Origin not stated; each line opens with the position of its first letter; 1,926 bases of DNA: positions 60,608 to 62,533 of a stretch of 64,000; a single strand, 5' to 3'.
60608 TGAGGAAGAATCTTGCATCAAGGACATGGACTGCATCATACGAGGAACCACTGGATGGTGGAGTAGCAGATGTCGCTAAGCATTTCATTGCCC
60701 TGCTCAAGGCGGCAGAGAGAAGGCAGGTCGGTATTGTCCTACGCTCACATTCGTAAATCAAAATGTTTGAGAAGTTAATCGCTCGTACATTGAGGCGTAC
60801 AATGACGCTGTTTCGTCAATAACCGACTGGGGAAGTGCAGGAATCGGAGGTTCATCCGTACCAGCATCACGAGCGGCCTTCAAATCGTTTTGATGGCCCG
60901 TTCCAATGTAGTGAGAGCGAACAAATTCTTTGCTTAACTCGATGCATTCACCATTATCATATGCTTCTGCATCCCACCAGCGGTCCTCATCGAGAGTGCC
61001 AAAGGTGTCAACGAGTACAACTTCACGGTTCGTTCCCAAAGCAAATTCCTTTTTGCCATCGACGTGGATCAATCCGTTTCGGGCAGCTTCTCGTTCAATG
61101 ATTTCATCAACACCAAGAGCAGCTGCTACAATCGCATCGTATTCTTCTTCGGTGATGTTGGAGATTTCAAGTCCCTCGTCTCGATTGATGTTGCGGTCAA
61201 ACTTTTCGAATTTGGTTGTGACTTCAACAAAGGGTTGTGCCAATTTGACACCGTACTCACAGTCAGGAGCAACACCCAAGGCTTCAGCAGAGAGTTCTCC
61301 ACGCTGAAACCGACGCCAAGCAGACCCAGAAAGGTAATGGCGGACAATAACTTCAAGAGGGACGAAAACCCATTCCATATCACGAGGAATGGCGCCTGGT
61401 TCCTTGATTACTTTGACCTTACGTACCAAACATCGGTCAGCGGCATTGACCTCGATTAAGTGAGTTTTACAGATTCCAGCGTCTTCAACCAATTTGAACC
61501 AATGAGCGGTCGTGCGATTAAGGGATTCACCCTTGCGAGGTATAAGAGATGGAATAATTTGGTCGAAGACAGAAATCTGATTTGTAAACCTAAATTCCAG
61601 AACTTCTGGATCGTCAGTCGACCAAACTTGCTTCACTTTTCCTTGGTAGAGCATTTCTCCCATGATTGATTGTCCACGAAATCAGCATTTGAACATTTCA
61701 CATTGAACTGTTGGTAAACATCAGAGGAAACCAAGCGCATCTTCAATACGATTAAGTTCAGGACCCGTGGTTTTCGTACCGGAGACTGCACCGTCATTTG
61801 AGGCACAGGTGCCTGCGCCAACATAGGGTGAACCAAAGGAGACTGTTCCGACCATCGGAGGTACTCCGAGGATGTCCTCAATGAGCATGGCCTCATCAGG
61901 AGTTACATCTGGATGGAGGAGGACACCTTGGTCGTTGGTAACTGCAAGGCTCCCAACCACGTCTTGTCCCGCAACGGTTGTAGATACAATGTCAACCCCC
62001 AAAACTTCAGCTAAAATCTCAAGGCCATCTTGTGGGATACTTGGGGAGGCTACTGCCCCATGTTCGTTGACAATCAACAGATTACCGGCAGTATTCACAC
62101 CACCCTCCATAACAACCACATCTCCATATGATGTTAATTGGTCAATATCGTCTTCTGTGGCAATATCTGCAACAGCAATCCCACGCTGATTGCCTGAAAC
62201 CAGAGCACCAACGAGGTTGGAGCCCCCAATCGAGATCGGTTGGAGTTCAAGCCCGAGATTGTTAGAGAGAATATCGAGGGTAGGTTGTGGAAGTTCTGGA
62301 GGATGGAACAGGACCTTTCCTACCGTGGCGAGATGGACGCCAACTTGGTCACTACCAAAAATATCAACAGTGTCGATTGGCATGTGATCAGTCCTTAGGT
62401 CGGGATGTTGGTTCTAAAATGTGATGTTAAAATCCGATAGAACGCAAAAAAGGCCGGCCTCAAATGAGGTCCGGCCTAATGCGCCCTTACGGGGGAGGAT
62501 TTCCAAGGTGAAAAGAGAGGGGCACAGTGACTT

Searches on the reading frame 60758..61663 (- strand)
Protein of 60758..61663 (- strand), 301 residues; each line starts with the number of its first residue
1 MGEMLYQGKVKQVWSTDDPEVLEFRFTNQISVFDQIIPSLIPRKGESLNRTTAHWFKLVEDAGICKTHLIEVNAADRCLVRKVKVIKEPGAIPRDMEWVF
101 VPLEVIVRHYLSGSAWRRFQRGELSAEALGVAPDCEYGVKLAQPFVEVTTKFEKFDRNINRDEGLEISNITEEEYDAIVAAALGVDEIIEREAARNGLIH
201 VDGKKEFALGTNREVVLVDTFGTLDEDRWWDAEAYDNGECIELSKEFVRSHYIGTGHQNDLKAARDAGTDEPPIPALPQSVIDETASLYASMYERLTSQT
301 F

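Call 76: search_protein_families(library=pfam, proteins=[window:60758-61663:-], max_evalue=0.00001)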
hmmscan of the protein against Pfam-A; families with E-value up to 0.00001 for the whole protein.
window:60758-61663:- (301 aa): 1 family
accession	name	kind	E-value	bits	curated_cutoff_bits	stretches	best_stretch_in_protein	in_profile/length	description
PF01259.24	SAICAR_synt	-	1.6e-44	152.9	20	1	5-254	2-221/233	SAICAR synthetase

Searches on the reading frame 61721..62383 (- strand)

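Call 76: search_protein_families(library=pfam, proteins=[window:61721-62383:-], max_evalue=0.00001)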
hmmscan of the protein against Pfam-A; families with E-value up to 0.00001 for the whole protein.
window:61721-62383:- (220 aa): 1 family
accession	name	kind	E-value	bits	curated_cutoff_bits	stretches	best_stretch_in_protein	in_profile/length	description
PF01912.23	eIF-6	-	1.4e-48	165.3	25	1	6-198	2-196/197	eIF-6 family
